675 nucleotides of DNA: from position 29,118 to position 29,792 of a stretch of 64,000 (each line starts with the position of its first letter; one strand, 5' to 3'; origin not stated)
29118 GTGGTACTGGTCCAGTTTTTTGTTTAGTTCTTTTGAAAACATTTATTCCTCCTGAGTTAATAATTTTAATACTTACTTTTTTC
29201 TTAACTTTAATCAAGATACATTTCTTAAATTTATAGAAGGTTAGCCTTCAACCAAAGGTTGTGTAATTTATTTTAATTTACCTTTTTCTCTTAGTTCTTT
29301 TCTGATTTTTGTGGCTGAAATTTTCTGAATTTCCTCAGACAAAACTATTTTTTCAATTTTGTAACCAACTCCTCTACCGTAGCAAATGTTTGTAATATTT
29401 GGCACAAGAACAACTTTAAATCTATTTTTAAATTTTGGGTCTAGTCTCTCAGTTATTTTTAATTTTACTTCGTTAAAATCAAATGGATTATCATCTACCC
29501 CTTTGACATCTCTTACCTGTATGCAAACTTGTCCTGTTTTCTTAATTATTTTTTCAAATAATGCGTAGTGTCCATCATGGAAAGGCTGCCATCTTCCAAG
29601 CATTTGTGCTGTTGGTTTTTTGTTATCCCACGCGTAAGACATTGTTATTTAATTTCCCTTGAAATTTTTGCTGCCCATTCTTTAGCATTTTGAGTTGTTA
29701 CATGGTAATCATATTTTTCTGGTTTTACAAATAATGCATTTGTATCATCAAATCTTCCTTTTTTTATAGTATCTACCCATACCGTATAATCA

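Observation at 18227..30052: Sulfonate-to-sulfite-to-APS island with no recognisable APS-consuming enzyme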

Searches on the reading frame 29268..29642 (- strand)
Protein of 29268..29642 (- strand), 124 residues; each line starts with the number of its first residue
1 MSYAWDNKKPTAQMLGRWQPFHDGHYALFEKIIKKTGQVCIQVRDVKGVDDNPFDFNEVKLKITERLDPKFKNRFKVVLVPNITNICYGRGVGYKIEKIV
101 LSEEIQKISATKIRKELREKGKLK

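Call 4: search_protein_families(library=pfam, proteins=[window:29268-29642:-], max_evalue=0.01)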
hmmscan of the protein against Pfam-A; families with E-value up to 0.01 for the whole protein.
window:29268-29642:- (124 aa): 1 family
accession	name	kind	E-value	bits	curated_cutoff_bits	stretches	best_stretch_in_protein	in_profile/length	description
PF01467.32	CTP_transf_like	-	0.00053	20.6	21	0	16-41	4-30/133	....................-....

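Call 6: search_protein_families(library=ncbifam, proteins=[window:29268-29642:-], max_evalue=0.001)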
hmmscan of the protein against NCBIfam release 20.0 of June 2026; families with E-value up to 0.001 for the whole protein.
window:29268-29642:- (124 aa): 7 families
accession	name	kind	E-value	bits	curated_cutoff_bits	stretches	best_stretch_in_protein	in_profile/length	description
NF002243.0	PRK01153.1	subfamily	5.5e-07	29.3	127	1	14-81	5-74/175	nicotinamide-nucleotide adenylyltransferase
TIGR01527.1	arch_NMN_Atrans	equivalog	1.1e-05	25.1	181.2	1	14-81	4-73/167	nicotinamide-nucleotide adenylyltransferase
NF003786.0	PRK05379.1-2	equivalog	3.9e-05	23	397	1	14-79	19-86/354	bifunctional nicotinamide-nucleotide adenylyltransferase/Nudix hydroxylase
NF001985.0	PRK00777.1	subfamily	7.1e-05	22.9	104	1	16-122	11-117/157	pantetheine-phosphate adenylyltransferase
NF003787.0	PRK05379.1-4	equivalog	8.3e-05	21.7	449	1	14-82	14-84/346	bifunctional nicotinamide-nucleotide adenylyltransferase/Nudix hydroxylase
NF003791.0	PRK05379.2-3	equivalog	0.00035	19.9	409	1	11-80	7-78/340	bifunctional nicotinamide-nucleotide adenylyltransferase/Nudix hydroxylase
NF045965.1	RibF_rel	equivalog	0.00056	19.4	200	0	7-37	7-42/279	FAD synthase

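Call 22: search_solved_structures(query=window:29268-29642:-, max_evalue=1, show_alignments=3)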
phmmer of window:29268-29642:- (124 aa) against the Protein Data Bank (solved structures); distinct sequences matched with E-value up to 1: 14.
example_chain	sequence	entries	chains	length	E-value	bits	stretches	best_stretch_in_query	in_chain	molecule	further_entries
1f9a_A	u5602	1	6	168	8e-05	26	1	14-68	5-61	HYPOTHETICAL PROTEIN MJ0541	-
4yp7_A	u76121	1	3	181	0.0037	20.6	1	14-81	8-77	Nicotinamide-nucleotide adenylyltransferase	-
1ej2_A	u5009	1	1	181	0.012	18.9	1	14-81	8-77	NICOTINAMIDE MONONUCLEOTIDE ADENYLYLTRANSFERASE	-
4yp5_A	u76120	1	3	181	0.012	18.9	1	14-81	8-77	Nicotinamide-nucleotide adenylyltransferase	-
1m8j_A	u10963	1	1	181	0.014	18.8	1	14-81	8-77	Nicotinamide-nucleotide Adenylyltransferase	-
1m8g_A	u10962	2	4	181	0.033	17.6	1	14-81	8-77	Nicotinamide-nucleotide Adenylyltransferase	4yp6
1m8f_A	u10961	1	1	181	0.085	16.2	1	14-81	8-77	nicotinamide-nucleotide adenylyltransferase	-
4m7o_A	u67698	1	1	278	0.18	15.1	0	61-100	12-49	Iron-binding protein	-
2qjo_A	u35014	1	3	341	0.32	14.4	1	14-74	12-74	Bifunctional NMN adenylyltransferase/Nudix hydrolase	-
1hyb_A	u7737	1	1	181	0.32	14.3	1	14-81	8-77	NICOTINAMIDE MONONUCLEOTIDE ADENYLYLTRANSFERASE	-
1m8k_A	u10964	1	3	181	0.33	14.3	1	14-81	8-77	Nicotinamide-nucleotide Adenylyltransferase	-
3do8_A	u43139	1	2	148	0.33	14.3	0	15-123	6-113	Phosphopantetheine adenylyltransferase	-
2qjt_B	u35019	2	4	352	0.41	14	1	12-67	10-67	Nicotinamide-nucleotide adenylyltransferase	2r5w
3mlg_A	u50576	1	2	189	0.5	13.8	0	53-94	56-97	2X chimera of Helicobacter pylori protein HP0242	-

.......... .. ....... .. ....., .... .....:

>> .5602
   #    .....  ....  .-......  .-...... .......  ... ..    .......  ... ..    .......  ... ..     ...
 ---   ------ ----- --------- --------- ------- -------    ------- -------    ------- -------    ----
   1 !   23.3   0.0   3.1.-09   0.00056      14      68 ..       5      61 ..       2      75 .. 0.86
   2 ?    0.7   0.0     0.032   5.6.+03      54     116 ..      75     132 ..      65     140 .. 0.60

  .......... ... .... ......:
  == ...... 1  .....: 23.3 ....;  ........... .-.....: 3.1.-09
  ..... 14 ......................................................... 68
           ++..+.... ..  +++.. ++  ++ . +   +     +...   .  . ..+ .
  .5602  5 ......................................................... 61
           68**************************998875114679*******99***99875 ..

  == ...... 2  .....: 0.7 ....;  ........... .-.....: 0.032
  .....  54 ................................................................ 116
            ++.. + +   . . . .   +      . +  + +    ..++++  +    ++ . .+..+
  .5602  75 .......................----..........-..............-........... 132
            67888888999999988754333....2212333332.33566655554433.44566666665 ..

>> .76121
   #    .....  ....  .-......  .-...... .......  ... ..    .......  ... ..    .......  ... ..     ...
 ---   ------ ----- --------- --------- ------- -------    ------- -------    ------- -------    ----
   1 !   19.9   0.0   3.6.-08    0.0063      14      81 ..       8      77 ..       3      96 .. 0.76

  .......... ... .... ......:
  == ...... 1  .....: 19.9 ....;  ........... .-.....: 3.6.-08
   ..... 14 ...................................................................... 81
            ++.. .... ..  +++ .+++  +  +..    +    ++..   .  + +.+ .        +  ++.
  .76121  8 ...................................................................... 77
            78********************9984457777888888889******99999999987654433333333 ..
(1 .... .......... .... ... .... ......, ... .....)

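Call 39: search_protein_families(library=phrogs, proteins=[window:29268-29642:-], max_evalue=0.001)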
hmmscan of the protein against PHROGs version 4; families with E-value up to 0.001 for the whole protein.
window:29268-29642:- (124 aa): 3 families
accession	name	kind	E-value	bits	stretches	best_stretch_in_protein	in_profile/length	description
phrog_10255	-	other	5e-26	92.9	1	6-117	125-228/230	kinase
phrog_3041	-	other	1e-05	25.1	1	7-77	48-122/678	cytidyltransferase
phrog_395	-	other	2.2e-05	25.4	1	9-65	11-69/373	cytidyltransferase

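Call 74: search_solved_structures(query=A4, max_evalue=10, show_alignments=2)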
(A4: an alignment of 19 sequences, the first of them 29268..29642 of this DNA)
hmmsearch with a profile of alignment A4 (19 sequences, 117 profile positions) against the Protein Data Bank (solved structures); distinct sequences matched with E-value up to 10: 66 (the best 60 are shown).
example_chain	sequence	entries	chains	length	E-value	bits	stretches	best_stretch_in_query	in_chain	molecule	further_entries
1f9a_A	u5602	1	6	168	4.5e-13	52.7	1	9-76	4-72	HYPOTHETICAL PROTEIN MJ0541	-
2qjt_B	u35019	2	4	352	1.3e-11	47.9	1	7-65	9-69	Nicotinamide-nucleotide adenylyltransferase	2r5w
4yp7_A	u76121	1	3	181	3.1e-11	46.7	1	8-80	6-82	Nicotinamide-nucleotide adenylyltransferase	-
1ej2_A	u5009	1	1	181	4.6e-11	46.2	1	8-80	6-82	NICOTINAMIDE MONONUCLEOTIDE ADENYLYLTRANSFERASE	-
4yp5_A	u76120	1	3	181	4.7e-11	46.2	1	8-80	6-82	Nicotinamide-nucleotide adenylyltransferase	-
2qjo_A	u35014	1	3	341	5.8e-11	45.9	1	3-76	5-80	Bifunctional NMN adenylyltransferase/Nudix hydrolase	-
1m8j_A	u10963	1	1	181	6.5e-11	45.7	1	8-80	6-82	Nicotinamide-nucleotide Adenylyltransferase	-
1m8g_A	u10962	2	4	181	3.1e-10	43.5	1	8-80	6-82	Nicotinamide-nucleotide Adenylyltransferase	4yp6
1m8f_A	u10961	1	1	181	1.1e-09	41.8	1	8-80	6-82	nicotinamide-nucleotide adenylyltransferase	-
1hyb_A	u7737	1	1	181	2.5e-09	40.6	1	8-80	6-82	NICOTINAMIDE MONONUCLEOTIDE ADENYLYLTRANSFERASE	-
1m8k_A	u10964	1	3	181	2.6e-09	40.6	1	8-80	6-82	Nicotinamide-nucleotide Adenylyltransferase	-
1lw7_A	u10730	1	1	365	0.00011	25.7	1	5-41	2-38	TRANSCRIPTIONAL REGULATOR NADR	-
9x6f_A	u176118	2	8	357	0.013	18.9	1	5-63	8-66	Nicotinamide-nucleotide adenylyltransferase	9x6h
1vlh_A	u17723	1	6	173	0.026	18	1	6-73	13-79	Phosphopantetheine adenylyltransferase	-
3f3m_A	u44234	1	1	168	0.037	17.5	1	8-75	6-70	Phosphopantetheine adenylyltransferase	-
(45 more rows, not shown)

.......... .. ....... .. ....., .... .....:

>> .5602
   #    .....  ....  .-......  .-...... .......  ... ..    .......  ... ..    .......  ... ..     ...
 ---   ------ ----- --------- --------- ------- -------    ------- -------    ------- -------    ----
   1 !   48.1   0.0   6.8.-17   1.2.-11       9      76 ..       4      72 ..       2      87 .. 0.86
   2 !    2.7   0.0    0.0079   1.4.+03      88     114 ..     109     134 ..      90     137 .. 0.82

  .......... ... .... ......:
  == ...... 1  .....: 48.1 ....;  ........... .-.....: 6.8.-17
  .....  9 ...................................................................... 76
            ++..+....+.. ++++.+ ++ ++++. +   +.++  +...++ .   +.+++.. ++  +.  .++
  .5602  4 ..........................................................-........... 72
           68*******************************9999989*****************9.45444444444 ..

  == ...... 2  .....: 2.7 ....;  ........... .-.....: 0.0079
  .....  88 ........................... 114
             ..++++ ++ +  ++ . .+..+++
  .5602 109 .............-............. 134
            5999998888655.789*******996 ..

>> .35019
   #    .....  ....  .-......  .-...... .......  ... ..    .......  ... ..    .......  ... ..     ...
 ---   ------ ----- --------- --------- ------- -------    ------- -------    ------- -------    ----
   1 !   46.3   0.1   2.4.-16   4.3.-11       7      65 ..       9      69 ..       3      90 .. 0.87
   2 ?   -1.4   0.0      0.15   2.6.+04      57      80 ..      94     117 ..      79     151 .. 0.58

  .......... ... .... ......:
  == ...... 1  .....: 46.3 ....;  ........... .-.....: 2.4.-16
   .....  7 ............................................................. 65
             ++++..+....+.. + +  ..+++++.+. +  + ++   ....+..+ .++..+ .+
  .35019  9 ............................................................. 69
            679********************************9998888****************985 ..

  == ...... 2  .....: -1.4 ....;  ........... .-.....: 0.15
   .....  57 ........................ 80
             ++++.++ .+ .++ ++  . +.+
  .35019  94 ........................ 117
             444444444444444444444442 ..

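Call 81: search_protein_families(library=pfam, proteins=[window:29268-29642:-], max_evalue=5)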
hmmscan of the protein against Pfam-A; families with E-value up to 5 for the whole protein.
window:29268-29642:- (124 aa): 2 families
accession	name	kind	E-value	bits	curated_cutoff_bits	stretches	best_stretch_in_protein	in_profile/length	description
PF01467.32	CTP_transf_like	-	0.00053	20.6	21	1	16-41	4-30/133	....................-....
PF05636.17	HIGH_NTase1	-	0.022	14.5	27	1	18-40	10-32/402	HIGH Nucleotidyl Transferase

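Call 84: predict_structure(alignment_id=A6)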
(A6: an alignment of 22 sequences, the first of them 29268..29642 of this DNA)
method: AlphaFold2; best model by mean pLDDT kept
length: 124 residues; sequences in the alignment: 22
mean_pLDDT: 74.6   pTM: 0.62
mean pLDDT of the five models: 74.6, 74.1, 73.5, 72.2, 66.3
residues with pLDDT >= 90: 23; 70-90: 55; 50-70: 34; < 50: 12
segments of 3 or more residues with pLDDT < 50: 1-3, 91-95, 122-124
pLDDT, mean of each block of 10 residues (from residue 1): 65 71 87 89 82 86 93 90 59 52 62 70 49
secondary structure, 60 per line:
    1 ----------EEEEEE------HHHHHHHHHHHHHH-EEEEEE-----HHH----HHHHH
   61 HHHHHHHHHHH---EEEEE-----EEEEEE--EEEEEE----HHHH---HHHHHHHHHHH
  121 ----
elements in order: E11-16 H23-36 E38-43 H56-71 E75-79 E85-90 E93-98 H103-106 H110-120

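Call 87: fold_search(model_id=the predicted structure, library=pdb)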
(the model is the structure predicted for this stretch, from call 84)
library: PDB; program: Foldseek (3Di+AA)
matches with E <= 10: 1066; with E <= 0.001: 0
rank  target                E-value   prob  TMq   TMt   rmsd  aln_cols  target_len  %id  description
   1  2qjo_B                7.7e-03  1.00  0.48  0.19   2.6        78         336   27  crystal structure of a bifunctional NMN adenylyltransferase/ADP ribose pyrophosphatase (NadM) complexed with ADPRP and (released 2008-03-11)
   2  1hyb                  1.0e-02  1.00  0.53  0.41   2.2        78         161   22  CRYSTAL STRUCTURE OF AN ACTIVE SITE MUTANT OF METHANOBACTERIUM THERMOAUTOTROPHICUM NICOTINAMIDE MONONUCLEOTIDE ADENYLYLT (released 2001-03-14)
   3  1m8j                  1.4e-02  1.00  0.52  0.40   2.2        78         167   23  Crystal Structure Of Methanobacterium Thermoautotrophicum Nicotinamide Mononucleotide Adenylyltransferase Mutant R136A c (released 2003-07-15)
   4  1tfu                  1.4e-02  1.00  0.50  0.40   2.1        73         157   18  phosphopantetheine adenylyltransferase from Mycobacterium tuberculosis (released 2004-09-14)
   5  5o08_C                1.7e-02  1.00  0.51  0.41   2.4        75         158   19  Crystal structure of Phosphopantetheine adenylyltransferase from Mycobacterium abcessus in complex with Dephospho-coen (released 2017-06-28)
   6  2qjo_C                1.8e-02  1.00  0.52  0.21   2.0        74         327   28  crystal structure of a bifunctional NMN adenylyltransferase/ADP ribose pyrophosphatase (NadM) complexed with ADPRP and (released 2008-03-11)
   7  2qjt_B                1.8e-02  1.00  0.51  0.20   2.5        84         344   21  Crystal structure of a bifunctional NMN adenylyltransferase/ADP ribose pyrophosphatase complexed with AMP and MN ion f (released 2008-03-04)
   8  3nv7                  1.8e-02  0.98  0.48  0.39  13.2       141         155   12  Crystal structure of H.pylori phosphopantetheine adenylyltransferase mutant I4V/N76Y (released 2011-07-13)
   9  4r0n_A                2.1e-02  1.00  0.48  0.39   2.4        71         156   20  Hexagonal form of phosphopantetheine adenylyltransferase from Mycobacterium tuberculosis (released 2014-08-13)
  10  3nba_A                2.4e-02  1.00  0.48  0.39   2.1        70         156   20  Phosphopantetheine Adenylyltranferase from Mycobacterium tuberculosis in complex with adenosine-5'-[(alpha,beta)-methy (released 2010-09-15)
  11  2r5w_B                2.4e-02  1.00  0.51  0.19   2.5        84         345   21  Crystal structure of a bifunctional NMN adenylyltransferase/ADP ribose pyrophosphatase from Francisella tularensis (released 2008-03-04)
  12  1m8k_A                2.5e-02  1.00  0.51  0.38   2.3        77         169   22  Crystal Structure Of Methanobacterium Thermoautotrophicum Nicotinamide Mononucleotide Adenylyltransferase Mutant H19A  (released 2003-07-15)
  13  3qtt_B                2.5e-02  0.96  0.37  0.19   5.2        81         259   17  Crystal Structure of Pantoate-beta-alanine Ligase from Francisella tularensis Complexed with Beta-gamma ATP and Beta-a (released 2011-03-23)
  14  2qjo_A                2.7e-02  1.00  0.49  0.19   2.9        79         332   28  crystal structure of a bifunctional NMN adenylyltransferase/ADP ribose pyrophosphatase (NadM) complexed with ADPRP and (released 2008-03-11)
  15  4yp7_C                2.9e-02  1.00  0.51  0.39   2.3        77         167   23  Crystal structure of Methanobacterium thermoautotrophicum NMNAT in complex with NADP (released 2015-10-14)
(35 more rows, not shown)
